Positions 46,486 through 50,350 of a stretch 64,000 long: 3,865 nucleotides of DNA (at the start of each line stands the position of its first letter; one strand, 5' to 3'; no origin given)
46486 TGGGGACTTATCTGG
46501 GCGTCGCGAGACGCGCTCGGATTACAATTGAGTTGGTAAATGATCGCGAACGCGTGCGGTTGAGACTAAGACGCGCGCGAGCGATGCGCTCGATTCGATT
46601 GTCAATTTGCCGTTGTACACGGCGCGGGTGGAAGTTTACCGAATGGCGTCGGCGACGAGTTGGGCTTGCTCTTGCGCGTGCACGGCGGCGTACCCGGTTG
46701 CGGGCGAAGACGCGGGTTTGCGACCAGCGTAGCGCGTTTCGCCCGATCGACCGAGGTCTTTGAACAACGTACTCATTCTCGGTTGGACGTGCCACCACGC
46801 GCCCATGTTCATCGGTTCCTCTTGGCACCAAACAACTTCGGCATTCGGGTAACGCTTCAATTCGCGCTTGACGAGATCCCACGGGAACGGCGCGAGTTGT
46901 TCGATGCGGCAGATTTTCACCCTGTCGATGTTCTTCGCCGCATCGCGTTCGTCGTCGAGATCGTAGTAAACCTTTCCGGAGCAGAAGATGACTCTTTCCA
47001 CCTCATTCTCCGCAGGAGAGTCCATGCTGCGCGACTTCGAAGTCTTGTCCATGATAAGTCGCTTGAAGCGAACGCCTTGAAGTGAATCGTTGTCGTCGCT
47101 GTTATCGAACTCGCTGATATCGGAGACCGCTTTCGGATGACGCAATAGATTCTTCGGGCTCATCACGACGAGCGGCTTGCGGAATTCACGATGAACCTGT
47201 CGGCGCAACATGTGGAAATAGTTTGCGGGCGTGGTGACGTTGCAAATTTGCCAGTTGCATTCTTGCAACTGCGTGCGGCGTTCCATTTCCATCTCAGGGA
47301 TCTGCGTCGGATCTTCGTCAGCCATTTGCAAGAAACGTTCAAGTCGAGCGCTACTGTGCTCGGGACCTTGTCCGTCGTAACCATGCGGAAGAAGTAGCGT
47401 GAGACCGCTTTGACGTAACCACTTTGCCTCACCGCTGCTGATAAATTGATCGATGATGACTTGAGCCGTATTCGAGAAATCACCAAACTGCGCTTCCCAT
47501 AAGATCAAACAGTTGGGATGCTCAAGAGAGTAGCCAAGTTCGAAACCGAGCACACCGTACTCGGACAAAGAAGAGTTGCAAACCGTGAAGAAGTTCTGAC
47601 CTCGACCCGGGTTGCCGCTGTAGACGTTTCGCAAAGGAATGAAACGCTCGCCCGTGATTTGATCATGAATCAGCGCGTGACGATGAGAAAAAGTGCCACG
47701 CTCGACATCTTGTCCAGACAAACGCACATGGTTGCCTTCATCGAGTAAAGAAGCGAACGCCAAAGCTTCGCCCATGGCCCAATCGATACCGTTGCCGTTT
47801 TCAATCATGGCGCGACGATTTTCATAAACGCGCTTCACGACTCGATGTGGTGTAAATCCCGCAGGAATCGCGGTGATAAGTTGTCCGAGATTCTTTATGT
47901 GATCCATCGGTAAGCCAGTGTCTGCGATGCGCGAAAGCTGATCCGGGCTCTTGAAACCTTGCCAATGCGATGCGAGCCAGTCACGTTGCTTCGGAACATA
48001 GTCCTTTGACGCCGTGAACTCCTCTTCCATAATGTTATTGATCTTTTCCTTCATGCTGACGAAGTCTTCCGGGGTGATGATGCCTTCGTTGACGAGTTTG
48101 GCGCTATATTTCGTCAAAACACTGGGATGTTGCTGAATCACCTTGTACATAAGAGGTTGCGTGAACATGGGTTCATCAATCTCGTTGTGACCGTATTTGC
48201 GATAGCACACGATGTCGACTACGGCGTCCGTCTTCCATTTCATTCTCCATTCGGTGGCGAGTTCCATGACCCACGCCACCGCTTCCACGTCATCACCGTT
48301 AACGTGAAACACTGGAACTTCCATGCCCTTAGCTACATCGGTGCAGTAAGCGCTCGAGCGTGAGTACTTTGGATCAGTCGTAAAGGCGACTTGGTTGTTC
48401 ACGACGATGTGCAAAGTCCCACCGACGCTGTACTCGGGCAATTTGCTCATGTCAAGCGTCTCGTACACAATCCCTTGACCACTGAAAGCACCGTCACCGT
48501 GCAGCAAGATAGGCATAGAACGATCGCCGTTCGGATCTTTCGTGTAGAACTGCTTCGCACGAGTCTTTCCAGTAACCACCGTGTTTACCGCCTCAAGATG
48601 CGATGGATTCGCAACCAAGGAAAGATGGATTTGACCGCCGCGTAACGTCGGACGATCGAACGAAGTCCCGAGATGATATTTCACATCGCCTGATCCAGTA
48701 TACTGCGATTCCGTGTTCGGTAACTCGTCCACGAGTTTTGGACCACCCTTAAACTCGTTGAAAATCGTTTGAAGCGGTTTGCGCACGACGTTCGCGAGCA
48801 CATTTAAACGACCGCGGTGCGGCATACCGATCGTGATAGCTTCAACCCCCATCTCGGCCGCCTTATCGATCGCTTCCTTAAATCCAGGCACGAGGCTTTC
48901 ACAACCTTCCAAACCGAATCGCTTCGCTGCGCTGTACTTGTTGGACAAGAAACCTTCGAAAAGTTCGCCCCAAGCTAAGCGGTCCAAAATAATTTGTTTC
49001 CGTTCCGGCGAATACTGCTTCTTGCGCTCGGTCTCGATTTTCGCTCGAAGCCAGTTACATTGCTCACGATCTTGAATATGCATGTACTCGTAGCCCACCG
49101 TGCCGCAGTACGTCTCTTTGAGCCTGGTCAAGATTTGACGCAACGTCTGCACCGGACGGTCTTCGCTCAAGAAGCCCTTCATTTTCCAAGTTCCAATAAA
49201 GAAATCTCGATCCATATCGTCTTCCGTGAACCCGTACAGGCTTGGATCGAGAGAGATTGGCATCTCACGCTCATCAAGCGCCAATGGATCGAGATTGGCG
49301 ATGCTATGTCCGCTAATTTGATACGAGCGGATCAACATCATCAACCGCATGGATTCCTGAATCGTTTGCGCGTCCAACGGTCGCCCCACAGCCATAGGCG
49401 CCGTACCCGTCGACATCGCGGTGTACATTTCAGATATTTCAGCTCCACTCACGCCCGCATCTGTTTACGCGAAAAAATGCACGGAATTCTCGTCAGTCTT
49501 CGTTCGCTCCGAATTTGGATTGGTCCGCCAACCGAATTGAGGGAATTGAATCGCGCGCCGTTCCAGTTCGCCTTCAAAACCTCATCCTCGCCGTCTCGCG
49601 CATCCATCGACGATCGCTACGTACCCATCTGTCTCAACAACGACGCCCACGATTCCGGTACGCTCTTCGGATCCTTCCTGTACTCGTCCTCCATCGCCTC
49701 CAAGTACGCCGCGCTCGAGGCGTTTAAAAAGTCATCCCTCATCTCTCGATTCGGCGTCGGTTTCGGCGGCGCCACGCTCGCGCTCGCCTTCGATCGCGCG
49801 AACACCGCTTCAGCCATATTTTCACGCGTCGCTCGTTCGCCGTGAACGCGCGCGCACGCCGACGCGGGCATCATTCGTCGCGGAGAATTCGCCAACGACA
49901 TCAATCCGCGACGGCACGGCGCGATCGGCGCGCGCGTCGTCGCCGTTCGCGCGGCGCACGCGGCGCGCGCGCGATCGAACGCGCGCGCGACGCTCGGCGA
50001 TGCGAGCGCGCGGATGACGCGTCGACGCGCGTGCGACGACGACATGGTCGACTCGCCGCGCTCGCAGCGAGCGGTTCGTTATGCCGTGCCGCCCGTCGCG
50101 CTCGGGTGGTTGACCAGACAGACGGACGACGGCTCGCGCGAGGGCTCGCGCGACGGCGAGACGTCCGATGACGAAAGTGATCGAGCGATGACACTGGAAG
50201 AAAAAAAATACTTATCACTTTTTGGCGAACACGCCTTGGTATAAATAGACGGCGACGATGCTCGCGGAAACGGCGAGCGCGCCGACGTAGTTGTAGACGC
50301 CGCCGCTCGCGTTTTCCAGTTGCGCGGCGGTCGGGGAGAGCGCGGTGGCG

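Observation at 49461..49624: OGDH is split: the conserved N-terminal box and transit peptide lie on a separate upstream exon behind a 164-nt intron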

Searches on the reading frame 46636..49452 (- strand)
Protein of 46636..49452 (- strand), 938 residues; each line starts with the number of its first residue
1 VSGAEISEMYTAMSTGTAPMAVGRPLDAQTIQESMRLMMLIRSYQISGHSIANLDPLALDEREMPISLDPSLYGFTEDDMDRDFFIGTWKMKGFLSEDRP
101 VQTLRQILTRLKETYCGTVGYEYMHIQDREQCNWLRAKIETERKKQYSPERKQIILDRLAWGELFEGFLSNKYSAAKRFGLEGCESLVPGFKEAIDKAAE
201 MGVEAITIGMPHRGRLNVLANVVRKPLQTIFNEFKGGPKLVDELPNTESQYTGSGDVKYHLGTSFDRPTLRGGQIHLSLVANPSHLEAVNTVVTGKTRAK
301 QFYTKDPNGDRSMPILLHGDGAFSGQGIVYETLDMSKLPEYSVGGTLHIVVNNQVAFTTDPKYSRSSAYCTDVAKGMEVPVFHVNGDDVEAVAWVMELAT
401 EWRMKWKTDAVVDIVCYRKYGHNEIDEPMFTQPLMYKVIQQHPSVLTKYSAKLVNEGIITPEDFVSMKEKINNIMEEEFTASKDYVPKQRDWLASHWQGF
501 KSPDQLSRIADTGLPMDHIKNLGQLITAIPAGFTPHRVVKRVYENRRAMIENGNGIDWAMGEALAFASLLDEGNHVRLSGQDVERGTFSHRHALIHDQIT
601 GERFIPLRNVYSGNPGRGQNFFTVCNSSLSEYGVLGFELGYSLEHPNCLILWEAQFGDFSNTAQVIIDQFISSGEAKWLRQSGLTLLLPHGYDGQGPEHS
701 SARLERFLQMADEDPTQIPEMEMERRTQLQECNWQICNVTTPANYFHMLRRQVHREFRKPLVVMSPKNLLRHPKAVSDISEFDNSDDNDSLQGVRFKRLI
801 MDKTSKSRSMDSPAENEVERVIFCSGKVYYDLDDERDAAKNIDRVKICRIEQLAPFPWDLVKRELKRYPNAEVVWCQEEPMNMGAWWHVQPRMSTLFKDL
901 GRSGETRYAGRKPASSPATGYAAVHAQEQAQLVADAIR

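Call 6: search_protein_families(library=pfam, proteins=[window:46636-49452:-], max_evalue=0.01)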
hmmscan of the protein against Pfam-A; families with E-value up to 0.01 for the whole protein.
window:46636-49452:- (938 aa): 3 families
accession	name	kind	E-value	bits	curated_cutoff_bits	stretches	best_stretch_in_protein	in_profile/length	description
PF00676.26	E1_dh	-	3e-55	187.8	22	1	166-485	10-294/300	Dehydrogenase E1 component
PF16870.10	OxoGdeHyase_C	-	2e-50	170.9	27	1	788-936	5-150/151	2-oxoglutarate dehydrogenase C-terminal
PF02779.29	Transket_pyr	-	5.9e-48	163.2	27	1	555-771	2-173/174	Transketolase, pyrimidine binding domain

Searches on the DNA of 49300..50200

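Call 26: search_rna_families(source=window, start=49300, end=50200, threshold=evalue, max_evalue=1)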
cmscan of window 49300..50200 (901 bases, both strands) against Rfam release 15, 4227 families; matches with E-value up to 1: 2.
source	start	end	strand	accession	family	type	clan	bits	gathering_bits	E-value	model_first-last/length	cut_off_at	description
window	49957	50004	-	RF01809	symR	Gene; antitoxin;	-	28.3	61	0.0044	1-77/77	no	SymR antitoxin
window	49945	50033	-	RF02571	Mcr7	Gene; sRNA;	-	16.3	380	0.14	1-351/351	no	mcr7 sRNA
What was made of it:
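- Tried and rejected: An Rfam E-value scan of 49300-50200 found nothing in the intron; the only hits were chance-level symR and Mcr7 matches in GC-rich exon 1, far below their gathering scores (call 26).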

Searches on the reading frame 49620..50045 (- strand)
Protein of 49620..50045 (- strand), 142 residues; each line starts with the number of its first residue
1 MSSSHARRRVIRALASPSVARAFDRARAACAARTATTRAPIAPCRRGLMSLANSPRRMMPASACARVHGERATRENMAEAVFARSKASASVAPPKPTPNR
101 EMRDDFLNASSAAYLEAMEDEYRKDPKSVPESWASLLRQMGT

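Call 6: search_protein_families(library=pfam, proteins=[window:49620-50045:-], max_evalue=0.01)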
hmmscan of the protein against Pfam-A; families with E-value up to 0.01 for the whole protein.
seq(142 aa): 1 family
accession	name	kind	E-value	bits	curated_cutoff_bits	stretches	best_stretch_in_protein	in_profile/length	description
PF16078.10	2-oxogl_dehyd_N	-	1.6e-12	47.2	27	1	104-141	1-38/41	2-oxoglutarate dehydrogenase N-terminus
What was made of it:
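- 49625..49736 (-): Conserved N-terminal box of OGDH (Pfam PF16078, residues 104-141: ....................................). Call 6 (E 1.6e-12).
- Checked: Call 6 places Pfam PF16078 (2-oxogl_dehyd_N) only in the upstream ORF (residues 104-141, E 1.6e-12, 47 bits against a cut-off of 27).
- Call 6: PF16078 is found only in exon 1, and the three other OGDH domains only in exon 2.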
